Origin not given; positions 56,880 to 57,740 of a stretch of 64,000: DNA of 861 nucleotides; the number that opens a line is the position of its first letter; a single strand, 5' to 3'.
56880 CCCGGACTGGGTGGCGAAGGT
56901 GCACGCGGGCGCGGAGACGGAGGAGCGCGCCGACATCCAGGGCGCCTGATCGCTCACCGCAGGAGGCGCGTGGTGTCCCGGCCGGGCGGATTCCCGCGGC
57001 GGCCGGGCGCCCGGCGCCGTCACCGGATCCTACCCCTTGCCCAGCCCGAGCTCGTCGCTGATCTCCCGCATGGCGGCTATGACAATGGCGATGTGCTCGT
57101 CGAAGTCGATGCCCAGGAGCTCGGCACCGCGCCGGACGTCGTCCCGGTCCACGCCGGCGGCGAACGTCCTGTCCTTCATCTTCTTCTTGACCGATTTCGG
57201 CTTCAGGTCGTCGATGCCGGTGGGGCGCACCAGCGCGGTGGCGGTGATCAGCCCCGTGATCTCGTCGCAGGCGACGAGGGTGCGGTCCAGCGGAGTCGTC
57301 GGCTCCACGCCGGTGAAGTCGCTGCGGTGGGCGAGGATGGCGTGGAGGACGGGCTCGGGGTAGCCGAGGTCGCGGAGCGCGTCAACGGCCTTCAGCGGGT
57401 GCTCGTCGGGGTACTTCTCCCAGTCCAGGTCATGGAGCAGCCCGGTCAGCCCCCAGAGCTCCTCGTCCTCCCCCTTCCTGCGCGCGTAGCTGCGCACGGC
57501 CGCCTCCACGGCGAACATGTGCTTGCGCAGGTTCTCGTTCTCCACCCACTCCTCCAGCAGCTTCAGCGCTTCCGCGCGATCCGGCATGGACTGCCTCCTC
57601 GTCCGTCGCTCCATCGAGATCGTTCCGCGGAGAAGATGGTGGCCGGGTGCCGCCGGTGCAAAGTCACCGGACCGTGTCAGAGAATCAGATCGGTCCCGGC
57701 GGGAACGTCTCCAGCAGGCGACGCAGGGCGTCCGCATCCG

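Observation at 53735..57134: A ~3.2 kb gene block is bracketed by a diverged duplicate of the 3-prime end of the HD-hydrolase gene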

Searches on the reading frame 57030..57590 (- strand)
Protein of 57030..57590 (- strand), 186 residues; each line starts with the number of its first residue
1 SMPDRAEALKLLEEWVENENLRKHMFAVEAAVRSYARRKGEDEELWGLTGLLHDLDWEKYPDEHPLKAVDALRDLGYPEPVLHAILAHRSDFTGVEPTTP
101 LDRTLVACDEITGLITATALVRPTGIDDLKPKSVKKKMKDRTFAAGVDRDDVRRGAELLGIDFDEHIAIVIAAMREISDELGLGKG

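Call 7: search_protein_families(library=pfam, proteins=[window:57030-57590:-], max_evalue=0.01)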
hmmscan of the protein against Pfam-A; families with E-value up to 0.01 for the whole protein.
window:57030-57590:- (186 aa): 1 family
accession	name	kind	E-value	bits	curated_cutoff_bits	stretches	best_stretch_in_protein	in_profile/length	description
PF01966.28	HD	-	8.9e-10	39.3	22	1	23-111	3-113/116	HD domain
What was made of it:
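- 57030..57590 (-): Intact HD/HDIG hydrolase gene (186 aa). Its last ~30-56 codons are inferred to be the incoming replacement end. PF01966 at E 8.9e-10 (call 7).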

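Call 8: search_protein_families(library=ncbifam, proteins=[window:57030-57590:-], max_evalue=0.01)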
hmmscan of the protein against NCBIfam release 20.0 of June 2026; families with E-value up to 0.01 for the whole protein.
window:57030-57590:- (186 aa): 3 families
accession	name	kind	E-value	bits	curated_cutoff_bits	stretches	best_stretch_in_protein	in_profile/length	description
TIGR00277.1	HDIG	domain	4.6e-06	26.4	27.6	1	18-90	2-83/84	HDIG domain-containing metalloprotein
NF045665.1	NTPtran_DVU1551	equivalog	0.00012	21.3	315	1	2-90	198-289/359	DVU_1551 family NTP transferase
TIGR00295.1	TIGR00295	hypoth_equivalog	0.0065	16.2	172.35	0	11-88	4-87/164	TIGR00295 family protein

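Call 9: find_encoding_contigs(protein=window:57030-57590:-, flank=10000, max_places=10)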
Protein window:57030-57590:- (186 aa): no gene with exactly this product is on record in the collection.

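Call 10: find_homologous_proteins(query=window:57030-57590:-)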
Query window:57030-57590:- (186 aa): 7889 proteins with E <= 0.001 among 8000 candidates; the best 120 are listed.
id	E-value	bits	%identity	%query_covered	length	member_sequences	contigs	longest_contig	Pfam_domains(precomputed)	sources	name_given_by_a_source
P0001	1.0e-117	409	100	99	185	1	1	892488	PF01966.29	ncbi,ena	-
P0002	2.0e-100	352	85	99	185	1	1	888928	PF01966.29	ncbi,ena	-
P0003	3.8e-99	348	85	99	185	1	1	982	PF01966.29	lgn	-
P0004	5.9e-98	344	84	99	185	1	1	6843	PF01966.29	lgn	-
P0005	1.1e-97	343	81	99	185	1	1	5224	PF01966.29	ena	-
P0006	1.3e-97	343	84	99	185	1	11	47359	PF01966.29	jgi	jgi:putative nucleotidyltransferase with HDIG domain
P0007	2.2e-97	342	84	99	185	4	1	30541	PF01966.29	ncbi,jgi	-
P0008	4.1e-97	341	83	99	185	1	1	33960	PF01966.29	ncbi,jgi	-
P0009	4.7e-97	341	83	99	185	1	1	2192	PF01966.29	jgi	jgi:putative nucleotidyltransferase with HDIG domain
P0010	9.5e-97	340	83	100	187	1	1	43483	PF01966.29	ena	-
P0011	1.3e-96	340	83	99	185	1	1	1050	PF01966.29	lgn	-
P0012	1.4e-96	340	83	99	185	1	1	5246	PF01966.29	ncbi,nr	ncbi:MAG TPA: HD domain-containing protein [Longimicrobiales bacterium]|nr:HD domain-containing prot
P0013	1.5e-96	340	84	99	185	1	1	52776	PF01966.29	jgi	jgi:putative nucleotidyltransferase with HDIG domain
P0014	3.1e-96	339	82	99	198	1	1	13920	PF01966.29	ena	-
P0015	3.7e-96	338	83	99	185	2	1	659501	PF01966.29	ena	-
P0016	4.5e-96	338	83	99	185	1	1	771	PF01966.29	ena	-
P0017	5.8e-96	338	83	99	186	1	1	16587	PF01966.29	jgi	jgi:putative nucleotidyltransferase with HDIG domain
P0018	1.1e-95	337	82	99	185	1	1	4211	PF01966.29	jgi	jgi:putative nucleotidyltransferase with HDIG domain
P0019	1.3e-95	337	82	98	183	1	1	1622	PF01966.29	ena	-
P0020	1.4e-95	337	82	99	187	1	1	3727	PF01966.29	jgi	jgi:putative nucleotidyltransferase with HDIG domain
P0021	2.2e-95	336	82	99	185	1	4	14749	PF01966.29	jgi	jgi:putative nucleotidyltransferase with HDIG domain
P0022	4.0e-95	335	82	99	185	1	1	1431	PF01966.29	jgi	jgi:putative nucleotidyltransferase with HDIG domain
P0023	4.5e-95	335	81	99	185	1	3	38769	PF01966.29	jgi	jgi:putative nucleotidyltransferase with HDIG domain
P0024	5.1e-95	335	82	98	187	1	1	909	PF01966.29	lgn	-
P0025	1.1e-94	334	80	99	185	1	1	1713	PF01966.29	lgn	-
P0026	1.4e-94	333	82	99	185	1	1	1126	PF01966.29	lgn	-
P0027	1.4e-94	333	82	99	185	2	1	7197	PF01966.29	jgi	-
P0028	1.8e-94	333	81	99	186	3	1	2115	PF01966.29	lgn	-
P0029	2.7e-94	332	82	99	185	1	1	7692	PF01966.29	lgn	-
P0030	2.8e-94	332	81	99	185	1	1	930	PF01966.29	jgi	jgi:putative nucleotidyltransferase with HDIG domain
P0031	5.2e-94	331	81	99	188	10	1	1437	PF01966.29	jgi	jgi:putative nucleotidyltransferase with HDIG domain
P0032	5.5e-94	331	81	99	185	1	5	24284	PF01966.29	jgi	jgi:putative nucleotidyltransferase with HDIG domain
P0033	5.9e-94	331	81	99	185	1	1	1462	PF01966.29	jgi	jgi:putative nucleotidyltransferase with HDIG domain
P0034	7.7e-94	331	82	99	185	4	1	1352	PF01966.29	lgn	-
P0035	7.8e-94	331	82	99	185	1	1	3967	PF01966.29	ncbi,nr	ncbi:MAG: HD domain-containing protein [Gemmatimonadetes bacterium]|nr:HD domain-containing protein 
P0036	8.3e-94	331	82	99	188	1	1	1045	PF01966.29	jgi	jgi:putative nucleotidyltransferase with HDIG domain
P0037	3.6e-93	329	81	98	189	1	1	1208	PF01966.29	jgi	jgi:putative nucleotidyltransferase with HDIG domain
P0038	3.8e-93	329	81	99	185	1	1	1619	PF01966.29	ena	-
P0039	3.8e-93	329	82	98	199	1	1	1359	PF01966.29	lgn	-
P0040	4.8e-93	328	79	99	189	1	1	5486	PF01966.29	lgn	-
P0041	5.8e-93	328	80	100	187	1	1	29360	PF01966.29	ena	-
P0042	7.6e-93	328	80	99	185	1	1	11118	PF01966.29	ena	-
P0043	8.5e-93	327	79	99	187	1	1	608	PF01966.29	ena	-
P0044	1.1e-92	327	79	99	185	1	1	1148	PF01966.29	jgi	jgi:putative nucleotidyltransferase with HDIG domain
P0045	1.1e-92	327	79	99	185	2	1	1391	PF01966.29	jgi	jgi:putative nucleotidyltransferase with HDIG domain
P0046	1.2e-92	327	82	98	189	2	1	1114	PF01966.29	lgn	-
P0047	1.7e-92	326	80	99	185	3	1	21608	PF01966.29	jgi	jgi:putative nucleotidyltransferase with HDIG domain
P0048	1.9e-92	326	81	98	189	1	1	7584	PF01966.29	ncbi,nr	ncbi:MAG: HDIG domain-containing protein [Longimicrobiales bacterium]|nr:HDIG domain-containing prot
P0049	2.5e-92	326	79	99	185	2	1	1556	PF01966.29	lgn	-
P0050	3.2e-92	326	79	99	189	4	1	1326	PF01966.29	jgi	jgi:putative nucleotidyltransferase with HDIG domain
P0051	3.8e-92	325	79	99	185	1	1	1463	PF01966.29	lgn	-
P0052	4.1e-92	325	80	98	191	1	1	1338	PF01966.29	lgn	-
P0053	5.3e-92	325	79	99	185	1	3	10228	PF01966.29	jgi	jgi:putative nucleotidyltransferase with HDIG domain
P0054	5.8e-92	325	78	99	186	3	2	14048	PF01966.29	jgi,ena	-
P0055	6.0e-92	325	82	98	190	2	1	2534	PF01966.29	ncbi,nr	ncbi:MAG TPA: HD domain-containing protein [Longimicrobiales bacterium]|nr:HD domain-containing prot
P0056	6.3e-92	325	79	99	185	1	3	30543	PF01966.29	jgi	jgi:putative nucleotidyltransferase with HDIG domain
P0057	6.9e-92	324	79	99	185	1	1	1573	PF01966.29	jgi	jgi:putative nucleotidyltransferase with HDIG domain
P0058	8.4e-92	324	81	98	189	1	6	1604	PF01966.29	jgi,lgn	jgi:putative nucleotidyltransferase with HDIG domain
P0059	9.1e-92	324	80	98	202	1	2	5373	PF01966.29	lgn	-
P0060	1.4e-91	323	78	99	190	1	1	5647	PF01966.29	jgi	jgi:putative nucleotidyltransferase with HDIG domain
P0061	1.5e-91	323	81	98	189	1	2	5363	PF01966.29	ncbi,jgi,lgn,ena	-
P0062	1.5e-91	323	81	99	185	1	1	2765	PF01966.29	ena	-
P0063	1.9e-91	323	78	99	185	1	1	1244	PF01966.29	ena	-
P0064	1.9e-91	323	79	99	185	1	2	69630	PF01966.29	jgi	jgi:putative nucleotidyltransferase with HDIG domain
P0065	2.0e-91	323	78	99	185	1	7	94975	PF01966.29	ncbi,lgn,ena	-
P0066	2.1e-91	323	77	99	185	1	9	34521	PF01966.29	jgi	jgi:putative nucleotidyltransferase with HDIG domain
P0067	2.1e-91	323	80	98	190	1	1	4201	PF01966.29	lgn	-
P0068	2.2e-91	323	81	99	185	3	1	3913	PF01966.29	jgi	jgi:putative nucleotidyltransferase with HDIG domain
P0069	2.4e-91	323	80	98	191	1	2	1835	PF01966.29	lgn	-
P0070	2.5e-91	323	79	99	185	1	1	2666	PF01966.29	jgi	jgi:putative nucleotidyltransferase with HDIG domain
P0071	2.7e-91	323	79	99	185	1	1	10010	PF01966.29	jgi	jgi:putative nucleotidyltransferase with HDIG domain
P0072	3.7e-91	322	81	99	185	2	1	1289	PF01966.29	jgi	jgi:putative nucleotidyltransferase with HDIG domain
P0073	4.2e-91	322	79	99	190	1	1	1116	PF01966.29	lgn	-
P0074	4.2e-91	322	79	99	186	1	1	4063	PF01966.29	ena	-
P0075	6.0e-91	321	81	99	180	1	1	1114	PF01966.29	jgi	jgi:putative nucleotidyltransferase with HDIG domain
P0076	6.3e-91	321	81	98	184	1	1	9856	PF01966.29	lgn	-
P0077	6.9e-91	321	79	99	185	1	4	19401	PF01966.29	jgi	jgi:putative nucleotidyltransferase with HDIG domain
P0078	1.0e-90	321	79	98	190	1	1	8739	PF01966.29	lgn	-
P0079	1.5e-90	320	79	98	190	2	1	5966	PF01966.29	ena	-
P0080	1.5e-90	320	79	99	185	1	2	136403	PF01966.29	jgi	jgi:putative nucleotidyltransferase with HDIG domain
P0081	1.6e-90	320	80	98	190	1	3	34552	PF01966.29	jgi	jgi:putative nucleotidyltransferase with HDIG domain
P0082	1.9e-90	320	80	98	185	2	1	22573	PF01966.29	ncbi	-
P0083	2.0e-90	320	79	98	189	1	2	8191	PF01966.29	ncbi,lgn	-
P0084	2.1e-90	320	79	98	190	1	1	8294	PF01966.29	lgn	-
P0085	2.1e-90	320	78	99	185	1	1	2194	PF01966.29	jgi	jgi:putative nucleotidyltransferase with HDIG domain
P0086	2.6e-90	319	78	99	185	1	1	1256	PF01966.29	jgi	jgi:putative nucleotidyltransferase with HDIG domain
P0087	2.9e-90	319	80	98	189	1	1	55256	PF01966.29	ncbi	ncbi:MAG: HD domain-containing protein [Longimicrobiales bacterium]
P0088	4.1e-90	319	80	98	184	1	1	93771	PF01966.29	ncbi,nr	ncbi:MAG TPA: HD domain-containing protein [Longimicrobiales bacterium]|nr:HD domain-containing prot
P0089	4.4e-90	319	76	99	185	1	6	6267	PF01966.29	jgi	jgi:putative nucleotidyltransferase with HDIG domain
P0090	4.9e-90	318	79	99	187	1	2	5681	PF01966.29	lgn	-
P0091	5.1e-90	318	78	99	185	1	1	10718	PF01966.29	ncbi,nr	ncbi:MAG TPA: HD domain-containing protein [Longimicrobiales bacterium]|nr:HD domain-containing prot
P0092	5.9e-90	318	79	98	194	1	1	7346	PF01966.29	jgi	jgi:putative nucleotidyltransferase with HDIG domain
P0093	6.8e-90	318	77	99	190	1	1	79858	PF01966.29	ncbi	ncbi:HDIG domain-containing protein [soil metagenome]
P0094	7.2e-90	318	76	99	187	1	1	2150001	PF01966.29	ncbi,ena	-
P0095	7.3e-90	318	80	98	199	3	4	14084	PF01966.29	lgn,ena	-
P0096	1.0e-89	317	77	99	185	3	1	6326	PF01966.29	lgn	-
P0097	1.1e-89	317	78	99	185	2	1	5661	PF01966.29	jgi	jgi:putative nucleotidyltransferase with HDIG domain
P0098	1.2e-89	317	78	98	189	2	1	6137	PF01966.29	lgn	-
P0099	1.4e-89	317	79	98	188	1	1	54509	PF01966.29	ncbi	-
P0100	1.5e-89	317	78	99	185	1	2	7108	PF01966.29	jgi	jgi:putative nucleotidyltransferase with HDIG domain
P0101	1.6e-89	317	81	98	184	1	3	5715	PF01966.29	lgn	-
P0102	1.8e-89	317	78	98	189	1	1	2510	PF01966.29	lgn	-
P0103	1.8e-89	317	79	98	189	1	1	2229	PF01966.29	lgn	-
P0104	1.9e-89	316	79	99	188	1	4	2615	PF01966.29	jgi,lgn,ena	-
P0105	2.5e-89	316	77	99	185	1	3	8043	PF01966.29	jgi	jgi:putative nucleotidyltransferase with HDIG domain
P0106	2.8e-89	316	78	98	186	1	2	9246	PF01966.29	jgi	jgi:putative nucleotidyltransferase with HDIG domain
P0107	3.1e-89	316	79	98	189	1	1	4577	PF01966.29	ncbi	ncbi:MAG: HD domain-containing protein [Gemmatimonadota bacterium]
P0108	3.2e-89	316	78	99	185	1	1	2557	PF01966.29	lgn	-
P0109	3.4e-89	316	78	99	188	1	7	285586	PF01966.29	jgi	jgi:predicted hydrolase (HD superfamily)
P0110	3.5e-89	316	79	98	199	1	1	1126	PF01966.29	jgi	jgi:putative nucleotidyltransferase with HDIG domain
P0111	3.9e-89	315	77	98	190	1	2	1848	PF01966.29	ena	-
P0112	4.6e-89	315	78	99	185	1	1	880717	PF01966.29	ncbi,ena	-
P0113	5.0e-89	315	79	98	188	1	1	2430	PF01966.29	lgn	-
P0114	5.0e-89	315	77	98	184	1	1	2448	PF01966.29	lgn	-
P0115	5.1e-89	315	80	98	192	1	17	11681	PF01966.29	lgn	-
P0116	5.6e-89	315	79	98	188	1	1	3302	PF01966.29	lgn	-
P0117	6.2e-89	315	79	98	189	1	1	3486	PF01966.29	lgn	-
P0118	6.4e-89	315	78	99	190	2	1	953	PF01966.29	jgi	jgi:predicted hydrolase (HD superfamily)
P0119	6.6e-89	315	79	99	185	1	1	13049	PF01966.29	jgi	jgi:putative nucleotidyltransferase with HDIG domain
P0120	6.9e-89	315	79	99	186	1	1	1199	PF01966.29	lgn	-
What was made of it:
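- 57030..57590 (-): It is full length and has the same stop position as about 8000 homologs (call 10).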

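Call 11: find_encoding_contigs(protein=P0002, flank=10000, max_places=3)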
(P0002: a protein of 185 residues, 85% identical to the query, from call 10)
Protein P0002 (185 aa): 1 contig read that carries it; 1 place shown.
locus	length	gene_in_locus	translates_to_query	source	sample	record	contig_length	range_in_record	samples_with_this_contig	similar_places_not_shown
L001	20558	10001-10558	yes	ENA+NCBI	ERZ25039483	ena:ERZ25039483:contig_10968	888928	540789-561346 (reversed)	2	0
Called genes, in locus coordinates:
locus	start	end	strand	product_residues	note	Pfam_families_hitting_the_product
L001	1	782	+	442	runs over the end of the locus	PF00587:tRNA-synt_2b, PF03129:HGTP_anticodon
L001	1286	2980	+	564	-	PF00209:SNF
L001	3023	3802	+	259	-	-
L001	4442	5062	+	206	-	-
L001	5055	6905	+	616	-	PF14716:HHH_8, PF14520:HHH_5, PF14791:DNA_pol_B_thumb, PF02811:PHP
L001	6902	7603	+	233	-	PF00730:HhH-GPD, PF00633:HHH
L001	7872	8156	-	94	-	-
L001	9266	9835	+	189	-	-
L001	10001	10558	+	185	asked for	PF01966:HD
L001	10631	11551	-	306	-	PF01797:Y1_Tnp (weak)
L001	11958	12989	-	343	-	-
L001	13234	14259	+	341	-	PF03413:PepSY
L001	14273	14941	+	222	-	PF00072:Response_reg, PF00486:Trans_reg_C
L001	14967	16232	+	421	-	PF00512:HisKA, PF02518:HATPase_c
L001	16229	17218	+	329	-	-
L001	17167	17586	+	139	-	PF02321:OEP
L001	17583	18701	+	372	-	PF25919:BSH_CusB (weak), PF25973:BSH_CzcB (weak), PF25984:BSH_YknX (weak), PF25967:RND-MFP_C (weak), PF25975:CzcB_C (weak), PF25989:YknX_C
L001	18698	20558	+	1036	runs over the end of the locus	PF00873:ACR_tran, PF03176:MMPL (weak), PF02355:SecD_SecF_C (weak), PF03176:MMPL (weak), PF02355:SecD_SecF_C (weak)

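Call 12: find_encoding_contigs(protein=P0001, flank=10000, max_places=3)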
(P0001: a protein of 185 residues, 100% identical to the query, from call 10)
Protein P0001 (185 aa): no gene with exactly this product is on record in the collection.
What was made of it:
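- Tried and rejected: Neither HD version is on record (calls 9, 12).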

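Call 13: find_related_loci(query=window:57030-57590:-, collection=genome_contigs, flank=10000)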
Query window:57030-57590:- (186 aa) in genome_contigs; peptide patterns used: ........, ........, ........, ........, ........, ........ (x = any residue, [..] = any of these).
599 stretches matched a pattern (row limit reached: there are more); 497 encode a relative of the query (tblastn E <= 1e-3); the best 80 are kept; 80 distinct loci.
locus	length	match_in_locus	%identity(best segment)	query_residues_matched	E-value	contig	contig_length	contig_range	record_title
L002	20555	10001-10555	83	2-186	5e-100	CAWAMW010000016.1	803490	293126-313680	MAG: uncultured Gemmatimonadales bacterium isolate MFD01721.bin.1.240 genome assembly, contig: contig_6624, whole genome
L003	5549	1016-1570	78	2-186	5e-96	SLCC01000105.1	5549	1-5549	MAG: Gemmatimonadetes bacterium isolate CSSed162cmB_488R1 CSSed16-2cmB-74251, whole genome shotgun sequence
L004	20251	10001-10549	80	1-183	7e-95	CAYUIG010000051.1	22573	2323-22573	MAG TPA_asm: uncultured Gemmatimonadaceae bacterium isolate SRP193661_co2_98 genome assembly, contig: NODE_2098_length_2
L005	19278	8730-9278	79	1-183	1e-94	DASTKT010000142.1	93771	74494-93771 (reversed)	MAG TPA_asm: Longimicrobiales bacterium isolate SMAG_U2254 k141_553217, whole genome shotgun sequence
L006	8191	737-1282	79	2-183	2e-93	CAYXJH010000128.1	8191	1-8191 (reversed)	MAG TPA_asm: uncultured Gemmatimonadaceae bacterium isolate SRP217488_co1_29 genome assembly, contig: NODE_7971_length_8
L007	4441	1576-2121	79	2-183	3e-92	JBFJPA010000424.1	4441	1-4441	MAG: Longimicrobiales bacterium isolate Mix_sand18.2022.04.D.4 k141_3615188_length_4441_cov_10.0000, whole genome shotgu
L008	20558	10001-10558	77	1-186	6e-92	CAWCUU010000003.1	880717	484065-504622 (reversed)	MAG: uncultured Gemmatimonadales bacterium isolate MFD01721.bin.1.82 genome assembly, contig: contig_16661, whole genome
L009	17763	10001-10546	76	2-183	6e-89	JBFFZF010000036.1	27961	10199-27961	MAG: Longimicrobiales bacterium isolate Mix_sand01.2020.11.G.19 k141_2156486_length_27961_cov_38.1729, whole genome shot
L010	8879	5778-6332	81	1-185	4e-89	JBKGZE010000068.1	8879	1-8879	MAG: Gemmatimonadota bacterium isolate C4M09_6 NODE_2692_length_8879_cov_5.378400, whole genome shotgun sequence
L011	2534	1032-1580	82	1-183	2e-90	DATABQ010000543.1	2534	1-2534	MAG TPA_asm: Longimicrobiales bacterium isolate SMAG_U6702 k141_1643080, whole genome shotgun sequence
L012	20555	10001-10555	76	1-185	2e-87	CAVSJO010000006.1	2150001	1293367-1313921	MAG: uncultured Gemmatimonadales bacterium isolate MFD01721.bin.1.274 genome assembly, contig: contig_426, whole genome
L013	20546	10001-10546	74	2-183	8e-87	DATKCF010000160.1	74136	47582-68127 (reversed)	MAG TPA_asm: Longimicrobiales bacterium isolate SMAG_U14439 k141_1950466, whole genome shotgun sequence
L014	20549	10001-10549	75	1-183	1e-86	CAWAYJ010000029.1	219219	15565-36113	MAG: uncultured Gemmatimonadales bacterium isolate MFD05684.bin.1.259 genome assembly, contig: contig_7402, whole genome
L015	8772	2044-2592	72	2-184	4e-86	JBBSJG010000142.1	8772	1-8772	MAG: Longimicrobiales bacterium isolate LS4_maxbin2.074 LS4_maxbin2.074_K_902092_L_8772_cov_20.6762, whole genome shotgu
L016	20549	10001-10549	72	1-183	4e-86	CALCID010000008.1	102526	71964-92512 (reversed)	MAG TPA_asm: uncultured bacterium isolate SRR5251193_bin.0_CONCOCT_v1.1_MAG genome assembly, contig: ERZ795068.322, whol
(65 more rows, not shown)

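Call 35: find_related_loci(query=window:57030-57590:-, collection=metagenome_contigs, flank=10000)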
Query window:57030-57590:- (186 aa) in metagenome_contigs; peptide patterns used: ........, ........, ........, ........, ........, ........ (x = any residue, [..] = any of these).
600 stretches matched a pattern (row limit reached: there are more); 432 encode a relative of the query (tblastn E <= 1e-3); the best 80 are kept; 80 distinct loci.
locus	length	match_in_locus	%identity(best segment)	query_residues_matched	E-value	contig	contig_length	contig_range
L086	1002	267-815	80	1-183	2e-104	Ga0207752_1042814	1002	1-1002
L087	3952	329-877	79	1-183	1e-94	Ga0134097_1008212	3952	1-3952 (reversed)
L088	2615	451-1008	78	1-186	5e-97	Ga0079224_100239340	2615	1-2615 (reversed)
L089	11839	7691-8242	77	2-185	4e-92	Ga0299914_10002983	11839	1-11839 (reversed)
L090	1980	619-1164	79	2-183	1e-95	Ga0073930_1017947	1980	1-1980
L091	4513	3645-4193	77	1-183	2e-91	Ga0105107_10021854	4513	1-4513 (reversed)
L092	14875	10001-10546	77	2-183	2e-90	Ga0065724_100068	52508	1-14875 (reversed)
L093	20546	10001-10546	77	2-183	2e-90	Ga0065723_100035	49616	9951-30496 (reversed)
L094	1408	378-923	77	2-183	2e-96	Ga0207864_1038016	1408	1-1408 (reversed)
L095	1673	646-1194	74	1-183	4e-94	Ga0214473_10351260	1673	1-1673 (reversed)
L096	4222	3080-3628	76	1-183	2e-88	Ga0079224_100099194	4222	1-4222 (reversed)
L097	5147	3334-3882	73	1-183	4e-88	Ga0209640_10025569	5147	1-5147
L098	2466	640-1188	74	2-184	5e-90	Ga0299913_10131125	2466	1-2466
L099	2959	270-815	74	2-183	2e-87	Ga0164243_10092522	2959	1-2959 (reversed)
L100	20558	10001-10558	71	1-186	2e-86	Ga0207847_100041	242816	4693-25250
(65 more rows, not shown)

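Call 37: find_encoding_contigs(protein=P0015, flank=10000, max_places=2)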
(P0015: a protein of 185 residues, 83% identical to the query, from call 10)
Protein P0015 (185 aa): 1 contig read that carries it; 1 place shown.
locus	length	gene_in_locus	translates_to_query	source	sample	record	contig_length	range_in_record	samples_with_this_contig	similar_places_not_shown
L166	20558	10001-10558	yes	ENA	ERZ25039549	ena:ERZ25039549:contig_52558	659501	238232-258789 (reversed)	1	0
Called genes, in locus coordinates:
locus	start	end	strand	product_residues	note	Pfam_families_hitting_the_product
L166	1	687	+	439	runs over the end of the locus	PF00587:tRNA-synt_2b, PF03129:HGTP_anticodon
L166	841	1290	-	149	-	PF05635:23S_rRNA_IVP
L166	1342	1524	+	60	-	-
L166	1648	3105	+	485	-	PF00209:SNF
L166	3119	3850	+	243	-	-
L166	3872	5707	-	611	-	PF13493:DUF4118, PF00989:PAS, PF08448:PAS_4, PF13426:PAS_9, PF00512:HisKA, PF02518:HATPase_c, PF00072:Response_reg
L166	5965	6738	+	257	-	-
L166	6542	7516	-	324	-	-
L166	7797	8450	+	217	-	-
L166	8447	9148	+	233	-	PF00730:HhH-GPD, PF00633:HHH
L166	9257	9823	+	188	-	PF01965:DJ-1_PfpI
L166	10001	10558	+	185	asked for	PF01966:HD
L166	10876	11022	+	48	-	-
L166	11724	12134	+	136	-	-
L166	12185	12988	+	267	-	PF16215:DUF4876 (faint)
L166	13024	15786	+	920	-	PF13620:CarboxypepD_reg, PF13715:CarbopepD_reg_2, PF07715:Plug, PF00593:TonB_dep_Rec_b-barrel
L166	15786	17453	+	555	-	PF21012:DUF6850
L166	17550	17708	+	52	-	-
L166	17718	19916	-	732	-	PF00324:AA_permease, PF13520:AA_permease_2, PF03522:SLC12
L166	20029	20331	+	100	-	-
